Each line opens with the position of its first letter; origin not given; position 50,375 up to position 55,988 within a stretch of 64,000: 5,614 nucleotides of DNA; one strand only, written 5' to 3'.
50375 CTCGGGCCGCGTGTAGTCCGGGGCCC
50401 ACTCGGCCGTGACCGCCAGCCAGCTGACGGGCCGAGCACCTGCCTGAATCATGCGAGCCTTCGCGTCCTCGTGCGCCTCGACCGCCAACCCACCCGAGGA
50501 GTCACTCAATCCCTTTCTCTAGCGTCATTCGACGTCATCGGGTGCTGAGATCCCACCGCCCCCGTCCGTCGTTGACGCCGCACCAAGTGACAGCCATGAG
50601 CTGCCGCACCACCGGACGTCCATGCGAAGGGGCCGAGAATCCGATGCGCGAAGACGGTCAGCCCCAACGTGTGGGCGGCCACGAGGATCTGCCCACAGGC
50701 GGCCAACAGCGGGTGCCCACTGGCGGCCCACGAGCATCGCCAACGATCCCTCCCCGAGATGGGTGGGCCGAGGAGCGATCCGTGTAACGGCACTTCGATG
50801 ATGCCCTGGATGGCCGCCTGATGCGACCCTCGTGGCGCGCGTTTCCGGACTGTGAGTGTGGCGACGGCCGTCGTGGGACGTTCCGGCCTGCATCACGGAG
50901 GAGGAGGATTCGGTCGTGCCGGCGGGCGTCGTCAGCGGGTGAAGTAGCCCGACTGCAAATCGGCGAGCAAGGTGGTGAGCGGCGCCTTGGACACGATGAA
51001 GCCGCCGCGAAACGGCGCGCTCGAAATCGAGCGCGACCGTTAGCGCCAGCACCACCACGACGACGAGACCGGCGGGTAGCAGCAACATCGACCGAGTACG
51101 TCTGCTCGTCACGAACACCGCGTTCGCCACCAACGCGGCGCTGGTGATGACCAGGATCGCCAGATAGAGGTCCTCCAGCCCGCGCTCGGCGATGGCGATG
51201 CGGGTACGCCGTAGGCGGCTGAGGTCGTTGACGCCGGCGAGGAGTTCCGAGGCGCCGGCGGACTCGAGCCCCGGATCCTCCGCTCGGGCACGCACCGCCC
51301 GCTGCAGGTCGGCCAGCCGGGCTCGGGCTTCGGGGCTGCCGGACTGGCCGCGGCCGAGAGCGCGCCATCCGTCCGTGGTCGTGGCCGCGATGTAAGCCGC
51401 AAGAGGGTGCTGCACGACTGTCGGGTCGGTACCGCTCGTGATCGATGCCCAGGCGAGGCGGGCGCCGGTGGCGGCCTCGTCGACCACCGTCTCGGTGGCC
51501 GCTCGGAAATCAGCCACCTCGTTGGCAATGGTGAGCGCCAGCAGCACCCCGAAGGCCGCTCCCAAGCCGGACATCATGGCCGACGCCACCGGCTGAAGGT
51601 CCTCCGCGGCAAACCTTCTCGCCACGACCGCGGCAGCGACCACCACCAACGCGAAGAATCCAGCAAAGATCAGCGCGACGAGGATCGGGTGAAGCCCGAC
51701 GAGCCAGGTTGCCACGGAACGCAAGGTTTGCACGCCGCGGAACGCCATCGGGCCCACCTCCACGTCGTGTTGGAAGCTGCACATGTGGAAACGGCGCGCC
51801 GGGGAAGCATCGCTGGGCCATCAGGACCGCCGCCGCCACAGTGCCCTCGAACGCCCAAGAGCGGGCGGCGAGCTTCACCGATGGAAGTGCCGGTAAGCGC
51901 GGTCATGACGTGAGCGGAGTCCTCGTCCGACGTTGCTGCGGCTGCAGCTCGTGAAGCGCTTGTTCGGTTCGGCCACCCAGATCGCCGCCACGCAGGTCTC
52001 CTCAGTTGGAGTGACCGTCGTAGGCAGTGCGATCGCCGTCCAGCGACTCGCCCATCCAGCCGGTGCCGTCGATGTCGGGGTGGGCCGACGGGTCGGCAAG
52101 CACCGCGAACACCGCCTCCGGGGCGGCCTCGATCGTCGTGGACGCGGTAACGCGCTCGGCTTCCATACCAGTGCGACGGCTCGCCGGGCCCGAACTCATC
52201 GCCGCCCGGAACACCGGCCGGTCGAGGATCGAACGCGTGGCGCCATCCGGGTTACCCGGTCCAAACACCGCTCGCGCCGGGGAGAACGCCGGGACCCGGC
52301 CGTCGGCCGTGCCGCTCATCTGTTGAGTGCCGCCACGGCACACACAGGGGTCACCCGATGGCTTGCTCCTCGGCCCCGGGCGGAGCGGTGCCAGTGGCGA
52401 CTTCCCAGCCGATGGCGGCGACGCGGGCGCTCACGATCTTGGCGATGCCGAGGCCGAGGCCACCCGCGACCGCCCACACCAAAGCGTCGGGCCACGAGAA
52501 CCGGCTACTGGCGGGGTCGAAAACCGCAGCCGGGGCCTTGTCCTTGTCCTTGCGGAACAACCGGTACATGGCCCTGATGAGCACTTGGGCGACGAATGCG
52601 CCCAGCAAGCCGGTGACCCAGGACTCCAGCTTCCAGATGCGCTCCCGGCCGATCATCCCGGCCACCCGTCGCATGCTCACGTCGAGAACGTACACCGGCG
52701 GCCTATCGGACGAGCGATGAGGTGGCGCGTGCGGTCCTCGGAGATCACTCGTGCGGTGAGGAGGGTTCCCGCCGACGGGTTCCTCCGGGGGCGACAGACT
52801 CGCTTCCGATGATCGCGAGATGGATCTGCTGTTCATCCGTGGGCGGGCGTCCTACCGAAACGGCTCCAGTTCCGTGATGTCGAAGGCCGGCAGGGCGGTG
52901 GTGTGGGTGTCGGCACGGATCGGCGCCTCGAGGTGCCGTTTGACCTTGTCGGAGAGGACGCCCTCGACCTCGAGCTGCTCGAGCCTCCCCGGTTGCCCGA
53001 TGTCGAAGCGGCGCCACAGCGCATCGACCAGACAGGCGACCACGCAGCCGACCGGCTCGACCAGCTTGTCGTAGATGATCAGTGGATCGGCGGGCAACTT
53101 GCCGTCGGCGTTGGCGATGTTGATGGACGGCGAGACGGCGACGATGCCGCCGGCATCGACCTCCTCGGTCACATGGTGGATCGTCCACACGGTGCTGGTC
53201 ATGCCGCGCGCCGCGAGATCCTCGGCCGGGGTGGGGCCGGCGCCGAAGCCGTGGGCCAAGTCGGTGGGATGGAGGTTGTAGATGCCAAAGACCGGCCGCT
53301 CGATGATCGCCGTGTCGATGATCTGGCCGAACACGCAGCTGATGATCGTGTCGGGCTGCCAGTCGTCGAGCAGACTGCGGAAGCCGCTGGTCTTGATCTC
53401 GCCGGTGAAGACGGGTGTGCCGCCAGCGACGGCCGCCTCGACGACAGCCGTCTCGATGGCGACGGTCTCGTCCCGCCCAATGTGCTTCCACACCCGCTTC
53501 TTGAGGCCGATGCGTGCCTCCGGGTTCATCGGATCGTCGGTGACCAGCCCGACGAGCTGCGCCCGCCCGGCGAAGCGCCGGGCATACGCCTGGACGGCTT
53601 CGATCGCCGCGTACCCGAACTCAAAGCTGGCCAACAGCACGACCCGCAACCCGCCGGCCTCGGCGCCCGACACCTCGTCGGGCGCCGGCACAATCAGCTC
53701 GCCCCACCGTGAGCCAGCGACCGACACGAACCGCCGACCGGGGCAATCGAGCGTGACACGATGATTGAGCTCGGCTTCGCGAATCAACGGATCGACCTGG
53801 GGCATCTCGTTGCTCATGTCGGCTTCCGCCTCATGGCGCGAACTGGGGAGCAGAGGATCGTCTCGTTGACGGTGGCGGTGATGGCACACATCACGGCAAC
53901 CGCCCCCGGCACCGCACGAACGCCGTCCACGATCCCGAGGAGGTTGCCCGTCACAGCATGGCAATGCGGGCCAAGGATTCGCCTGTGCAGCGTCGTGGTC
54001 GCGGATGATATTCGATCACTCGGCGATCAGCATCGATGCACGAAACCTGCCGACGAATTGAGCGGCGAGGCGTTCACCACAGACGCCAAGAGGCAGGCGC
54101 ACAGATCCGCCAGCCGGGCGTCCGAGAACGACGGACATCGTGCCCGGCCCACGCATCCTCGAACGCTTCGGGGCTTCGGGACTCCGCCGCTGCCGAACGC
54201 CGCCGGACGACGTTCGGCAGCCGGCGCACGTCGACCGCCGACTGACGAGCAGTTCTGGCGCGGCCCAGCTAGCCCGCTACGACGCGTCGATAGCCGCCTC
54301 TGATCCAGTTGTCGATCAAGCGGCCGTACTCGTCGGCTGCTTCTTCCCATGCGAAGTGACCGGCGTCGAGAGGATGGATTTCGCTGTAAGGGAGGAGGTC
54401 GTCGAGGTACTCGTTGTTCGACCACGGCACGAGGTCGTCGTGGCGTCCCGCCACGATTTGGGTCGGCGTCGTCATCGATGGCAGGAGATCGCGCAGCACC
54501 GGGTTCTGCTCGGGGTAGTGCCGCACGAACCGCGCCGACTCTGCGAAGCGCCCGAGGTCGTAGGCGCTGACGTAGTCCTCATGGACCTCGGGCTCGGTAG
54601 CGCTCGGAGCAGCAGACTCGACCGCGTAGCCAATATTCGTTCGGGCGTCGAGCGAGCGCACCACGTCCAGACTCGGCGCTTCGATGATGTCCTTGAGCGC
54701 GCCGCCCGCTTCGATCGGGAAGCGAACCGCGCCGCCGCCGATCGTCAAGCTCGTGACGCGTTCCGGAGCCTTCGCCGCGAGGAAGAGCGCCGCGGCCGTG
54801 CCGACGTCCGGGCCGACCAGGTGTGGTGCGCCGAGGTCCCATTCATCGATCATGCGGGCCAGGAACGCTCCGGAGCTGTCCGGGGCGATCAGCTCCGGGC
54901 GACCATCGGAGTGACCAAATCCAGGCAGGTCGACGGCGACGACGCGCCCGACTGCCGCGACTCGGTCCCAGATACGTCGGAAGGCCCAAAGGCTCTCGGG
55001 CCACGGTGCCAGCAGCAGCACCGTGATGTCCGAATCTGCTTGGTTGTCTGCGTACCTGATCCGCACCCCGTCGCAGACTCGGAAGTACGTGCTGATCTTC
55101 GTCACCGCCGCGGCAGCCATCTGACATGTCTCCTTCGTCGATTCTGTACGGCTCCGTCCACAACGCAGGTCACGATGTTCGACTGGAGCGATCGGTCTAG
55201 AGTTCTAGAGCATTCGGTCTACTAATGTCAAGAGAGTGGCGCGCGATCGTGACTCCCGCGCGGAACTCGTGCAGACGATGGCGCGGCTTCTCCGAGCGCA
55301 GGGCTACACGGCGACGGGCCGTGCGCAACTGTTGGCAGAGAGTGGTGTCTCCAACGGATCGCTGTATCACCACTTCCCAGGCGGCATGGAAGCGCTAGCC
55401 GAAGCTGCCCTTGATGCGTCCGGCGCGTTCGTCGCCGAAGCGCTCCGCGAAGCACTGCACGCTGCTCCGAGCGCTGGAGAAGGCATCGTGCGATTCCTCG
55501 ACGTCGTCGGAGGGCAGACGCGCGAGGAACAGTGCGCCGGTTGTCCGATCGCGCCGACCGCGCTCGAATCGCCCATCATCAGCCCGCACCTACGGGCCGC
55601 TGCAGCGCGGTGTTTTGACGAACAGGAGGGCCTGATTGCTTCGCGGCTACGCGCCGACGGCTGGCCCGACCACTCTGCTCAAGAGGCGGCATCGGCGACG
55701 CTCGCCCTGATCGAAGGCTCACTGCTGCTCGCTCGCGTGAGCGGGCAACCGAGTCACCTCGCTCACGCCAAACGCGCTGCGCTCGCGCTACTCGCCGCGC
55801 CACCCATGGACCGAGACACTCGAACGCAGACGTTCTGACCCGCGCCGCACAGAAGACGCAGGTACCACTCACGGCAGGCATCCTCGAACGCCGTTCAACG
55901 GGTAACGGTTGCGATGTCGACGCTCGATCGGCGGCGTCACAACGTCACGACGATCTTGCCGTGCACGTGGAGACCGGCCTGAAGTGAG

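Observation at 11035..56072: Box 1: invariant 13-mer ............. in front of eight transcription units, with a fixed-distance -10-like hexamer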

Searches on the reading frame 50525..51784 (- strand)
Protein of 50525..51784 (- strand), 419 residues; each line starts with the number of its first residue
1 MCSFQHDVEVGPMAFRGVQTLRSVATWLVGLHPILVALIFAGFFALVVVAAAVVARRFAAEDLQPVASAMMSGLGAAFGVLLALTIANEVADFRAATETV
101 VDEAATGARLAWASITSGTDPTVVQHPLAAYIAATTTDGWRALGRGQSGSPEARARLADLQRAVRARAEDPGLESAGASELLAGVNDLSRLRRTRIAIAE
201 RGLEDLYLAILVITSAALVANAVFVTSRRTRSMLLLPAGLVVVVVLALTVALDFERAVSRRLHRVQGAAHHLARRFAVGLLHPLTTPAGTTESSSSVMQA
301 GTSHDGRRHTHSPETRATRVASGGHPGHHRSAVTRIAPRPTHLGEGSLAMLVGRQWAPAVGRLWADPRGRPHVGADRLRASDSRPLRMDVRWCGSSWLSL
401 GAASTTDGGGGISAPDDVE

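Call 14: search_protein_families(library=pfam, proteins=[window:50525-51784:-])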
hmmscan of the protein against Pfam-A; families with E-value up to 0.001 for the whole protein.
window:50525-51784:- (419 aa): 1 family
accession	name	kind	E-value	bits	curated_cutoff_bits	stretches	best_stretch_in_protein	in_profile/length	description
PF14023.12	Bestrophin-like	-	1.9e-25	90.3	32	1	39-255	3-218/232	Bestrophin-like domain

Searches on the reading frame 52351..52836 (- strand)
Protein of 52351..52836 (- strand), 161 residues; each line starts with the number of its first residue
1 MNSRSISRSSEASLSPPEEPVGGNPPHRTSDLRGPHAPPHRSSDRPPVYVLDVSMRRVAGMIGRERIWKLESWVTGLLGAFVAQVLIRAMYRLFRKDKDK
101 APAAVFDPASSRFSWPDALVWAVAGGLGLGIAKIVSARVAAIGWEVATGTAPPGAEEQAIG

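Call 15: search_protein_families(library=pfam, proteins=[window:52351-52836:-])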
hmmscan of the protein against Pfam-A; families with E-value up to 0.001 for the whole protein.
window:52351-52836:- (161 aa): 1 family
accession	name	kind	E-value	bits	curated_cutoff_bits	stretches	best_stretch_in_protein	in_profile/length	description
PF14019.11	DUF4235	-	1.1e-11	45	27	1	68-149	1-77/77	Protein of unknown function (DUF4235)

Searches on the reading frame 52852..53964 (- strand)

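Call 15: search_protein_families(library=pfam, proteins=[window:52852-53964:-])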
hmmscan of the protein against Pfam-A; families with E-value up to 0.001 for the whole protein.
window:52852-53964:- (370 aa): 1 family
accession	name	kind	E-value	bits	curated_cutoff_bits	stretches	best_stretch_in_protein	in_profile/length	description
PF00551.24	Formyl_trans_N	-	1.9e-08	34.7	26.1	1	194-278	70-152/181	Formyl transferase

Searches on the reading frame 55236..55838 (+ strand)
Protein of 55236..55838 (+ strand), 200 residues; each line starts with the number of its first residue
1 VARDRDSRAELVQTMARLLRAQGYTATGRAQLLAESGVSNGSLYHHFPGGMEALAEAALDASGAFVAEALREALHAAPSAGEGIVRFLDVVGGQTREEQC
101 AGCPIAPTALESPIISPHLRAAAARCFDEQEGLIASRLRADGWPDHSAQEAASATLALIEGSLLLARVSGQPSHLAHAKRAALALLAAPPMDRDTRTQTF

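Call 85: search_protein_families(library=pfam, proteins=[window:55236-55838:+])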
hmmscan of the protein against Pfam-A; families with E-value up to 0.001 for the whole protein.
window:55236-55838:+ (200 aa): 3 families
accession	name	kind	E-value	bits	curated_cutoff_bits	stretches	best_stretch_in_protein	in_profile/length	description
PF21993.1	TetR_C_13_2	-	6.8e-19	68.5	27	1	82-180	3-102/103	Transcriptional regulator LmrA/YxaF-like, C-terminal domain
PF00440.29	TetR_N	-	1.2e-08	35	24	1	16-58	6-47/47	Bacterial regulatory proteins, tetR family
PF16925.10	TetR_C_13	-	1.2e-06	29.3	27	1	96-181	18-108/109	Tetracyclin repressor-like, C-terminal domain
